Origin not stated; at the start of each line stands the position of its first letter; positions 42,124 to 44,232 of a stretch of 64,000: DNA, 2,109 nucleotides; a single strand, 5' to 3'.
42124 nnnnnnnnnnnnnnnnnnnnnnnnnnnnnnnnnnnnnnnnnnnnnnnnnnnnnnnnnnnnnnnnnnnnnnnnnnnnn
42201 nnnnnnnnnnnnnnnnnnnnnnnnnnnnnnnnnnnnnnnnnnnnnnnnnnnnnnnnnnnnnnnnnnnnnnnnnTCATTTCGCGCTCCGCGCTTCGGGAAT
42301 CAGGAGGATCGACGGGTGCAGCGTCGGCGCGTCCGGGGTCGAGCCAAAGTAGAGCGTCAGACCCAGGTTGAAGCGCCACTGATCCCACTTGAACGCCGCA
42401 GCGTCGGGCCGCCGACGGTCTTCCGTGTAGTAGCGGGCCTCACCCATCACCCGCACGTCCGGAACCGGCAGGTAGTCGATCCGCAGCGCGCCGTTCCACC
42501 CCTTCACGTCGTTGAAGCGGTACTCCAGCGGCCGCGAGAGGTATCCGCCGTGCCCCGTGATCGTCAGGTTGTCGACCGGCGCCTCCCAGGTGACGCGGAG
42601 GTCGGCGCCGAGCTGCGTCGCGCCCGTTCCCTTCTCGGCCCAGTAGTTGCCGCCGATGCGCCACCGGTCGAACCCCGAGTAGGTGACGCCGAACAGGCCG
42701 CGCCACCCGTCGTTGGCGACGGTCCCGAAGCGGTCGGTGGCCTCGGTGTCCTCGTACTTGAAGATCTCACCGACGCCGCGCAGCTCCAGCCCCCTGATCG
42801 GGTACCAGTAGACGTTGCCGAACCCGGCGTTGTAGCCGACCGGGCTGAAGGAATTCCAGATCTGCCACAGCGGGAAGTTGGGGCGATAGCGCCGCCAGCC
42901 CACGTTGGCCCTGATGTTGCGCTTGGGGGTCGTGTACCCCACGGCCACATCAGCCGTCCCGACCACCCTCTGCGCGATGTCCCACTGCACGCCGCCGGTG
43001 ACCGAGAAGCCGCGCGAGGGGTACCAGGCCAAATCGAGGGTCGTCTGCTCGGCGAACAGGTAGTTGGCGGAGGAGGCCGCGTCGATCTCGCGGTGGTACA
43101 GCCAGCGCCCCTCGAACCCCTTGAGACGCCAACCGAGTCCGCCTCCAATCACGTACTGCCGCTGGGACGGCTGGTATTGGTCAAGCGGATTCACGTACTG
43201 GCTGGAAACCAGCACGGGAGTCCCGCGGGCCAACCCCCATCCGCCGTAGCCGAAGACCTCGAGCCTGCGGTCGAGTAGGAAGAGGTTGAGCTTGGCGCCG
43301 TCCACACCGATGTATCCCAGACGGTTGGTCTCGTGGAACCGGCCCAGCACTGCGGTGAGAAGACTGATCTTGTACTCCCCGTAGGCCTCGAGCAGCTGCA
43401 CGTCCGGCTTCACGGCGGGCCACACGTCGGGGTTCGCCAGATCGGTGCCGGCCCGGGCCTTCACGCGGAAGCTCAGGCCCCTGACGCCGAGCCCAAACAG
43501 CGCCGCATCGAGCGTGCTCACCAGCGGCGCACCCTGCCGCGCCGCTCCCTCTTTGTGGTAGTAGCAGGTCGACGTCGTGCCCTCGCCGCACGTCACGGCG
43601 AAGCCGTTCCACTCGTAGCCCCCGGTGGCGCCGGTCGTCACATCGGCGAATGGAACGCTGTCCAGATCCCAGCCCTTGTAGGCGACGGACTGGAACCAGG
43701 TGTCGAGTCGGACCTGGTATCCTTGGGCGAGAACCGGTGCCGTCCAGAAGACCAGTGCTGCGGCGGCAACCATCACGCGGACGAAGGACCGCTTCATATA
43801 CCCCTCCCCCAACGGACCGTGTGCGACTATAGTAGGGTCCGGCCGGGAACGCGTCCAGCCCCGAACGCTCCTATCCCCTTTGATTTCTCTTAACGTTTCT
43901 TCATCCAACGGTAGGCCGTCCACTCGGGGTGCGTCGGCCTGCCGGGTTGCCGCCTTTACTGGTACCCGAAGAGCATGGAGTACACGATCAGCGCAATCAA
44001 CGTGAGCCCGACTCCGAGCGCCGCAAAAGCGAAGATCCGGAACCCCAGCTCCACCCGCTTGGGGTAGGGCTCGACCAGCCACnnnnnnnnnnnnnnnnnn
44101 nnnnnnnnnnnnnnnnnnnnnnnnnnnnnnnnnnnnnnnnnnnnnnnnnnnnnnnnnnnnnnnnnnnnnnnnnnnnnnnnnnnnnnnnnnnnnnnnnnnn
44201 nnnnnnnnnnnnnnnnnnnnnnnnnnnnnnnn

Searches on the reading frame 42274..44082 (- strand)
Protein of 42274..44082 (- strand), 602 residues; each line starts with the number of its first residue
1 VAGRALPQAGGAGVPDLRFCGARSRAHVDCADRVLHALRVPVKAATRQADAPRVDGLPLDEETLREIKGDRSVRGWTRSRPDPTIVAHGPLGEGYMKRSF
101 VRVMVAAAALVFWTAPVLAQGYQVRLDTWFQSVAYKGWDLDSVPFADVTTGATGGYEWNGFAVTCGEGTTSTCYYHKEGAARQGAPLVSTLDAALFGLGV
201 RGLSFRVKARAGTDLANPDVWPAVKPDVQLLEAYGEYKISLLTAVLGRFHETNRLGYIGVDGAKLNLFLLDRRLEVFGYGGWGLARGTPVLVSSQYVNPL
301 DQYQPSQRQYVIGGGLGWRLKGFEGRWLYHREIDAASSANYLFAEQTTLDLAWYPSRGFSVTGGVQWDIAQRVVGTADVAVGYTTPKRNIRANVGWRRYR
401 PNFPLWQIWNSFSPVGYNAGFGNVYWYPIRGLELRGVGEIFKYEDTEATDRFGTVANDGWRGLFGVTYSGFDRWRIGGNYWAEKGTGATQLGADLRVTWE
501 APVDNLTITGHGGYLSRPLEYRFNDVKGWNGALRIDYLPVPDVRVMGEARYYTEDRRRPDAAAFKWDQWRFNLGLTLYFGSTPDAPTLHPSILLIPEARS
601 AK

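Call 4: search_protein_families(library=pfam, proteins=[window:42274-44082:-], max_evalue=0.01)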
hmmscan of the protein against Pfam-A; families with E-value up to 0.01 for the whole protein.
window:42274-44082:- (602 aa): 1 family
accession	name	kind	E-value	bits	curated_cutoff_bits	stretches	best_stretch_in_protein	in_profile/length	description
PF04453.20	LptD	-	0.0076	16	22.4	0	348-400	305-356/384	LPS transport system D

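Call 5: search_protein_families(library=ncbifam, proteins=[window:42274-44082:-], max_evalue=0.01)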
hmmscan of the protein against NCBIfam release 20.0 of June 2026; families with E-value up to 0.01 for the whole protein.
window:42274-44082:- (602 aa): 0 families

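Call 55: find_homologous_proteins(query=window:42274-43797:-, max_evalue=0.00001)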
Query window:42274-43797:- (507 aa): 37 proteins with E <= 0.00001 among 8000 candidates.
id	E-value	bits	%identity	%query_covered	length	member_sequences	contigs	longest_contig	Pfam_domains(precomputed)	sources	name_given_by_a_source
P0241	0.0e+0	1133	95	100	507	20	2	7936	-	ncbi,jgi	jgi:hypothetical protein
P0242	2.8e-277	939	78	100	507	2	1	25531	-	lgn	-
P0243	9.0e-273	924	76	100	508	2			-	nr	nr:hypothetical protein [Gemmatimonadales bacterium]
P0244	6.3e-179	614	56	100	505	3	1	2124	-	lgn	-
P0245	4.4e-178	611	57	96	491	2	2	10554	-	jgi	jgi:hypothetical protein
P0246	4.3e-176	605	55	100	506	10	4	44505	-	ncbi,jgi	jgi:hypothetical protein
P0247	7.7e-132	459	45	99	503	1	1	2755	-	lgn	-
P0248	1.9e-130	454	46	100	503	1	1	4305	-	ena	-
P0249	6.7e-114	400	43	94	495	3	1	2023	-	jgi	jgi:hypothetical protein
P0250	4.4e-109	384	41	98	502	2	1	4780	-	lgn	-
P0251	1.4e-108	382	43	99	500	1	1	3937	-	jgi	jgi:hypothetical protein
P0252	1.5e-108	382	41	100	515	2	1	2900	-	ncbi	-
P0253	4.0e-108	381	43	97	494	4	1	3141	-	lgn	-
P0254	6.8e-108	380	40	97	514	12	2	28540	-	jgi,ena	-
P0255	9.9e-108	379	42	95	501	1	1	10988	-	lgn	-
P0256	5.5e-100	354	42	93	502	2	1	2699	PF13505.13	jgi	jgi:hypothetical protein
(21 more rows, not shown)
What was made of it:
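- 42274..43797 (-): Gene H: 507-aa secreted protein of an unannotated family, taken to be an outer-membrane beta-barrel. It lies immediately downstream of B. 37 homologues, all 'hypothetical', one with PF13505 (call 55).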

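Call 72: search_solved_structures(query=A3, max_evalue=10)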
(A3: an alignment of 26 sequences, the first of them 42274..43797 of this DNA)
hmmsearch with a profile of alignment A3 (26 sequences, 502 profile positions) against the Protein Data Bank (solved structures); distinct sequences matched with E-value up to 10: 0.
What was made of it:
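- H has no detectable similarity to MtrB/PioB or to any solved structure (calls 4, 5, 72).
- Tried and rejected: There was no Pfam, NCBIfam or PDB-profile match (calls 4, 5, 72).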
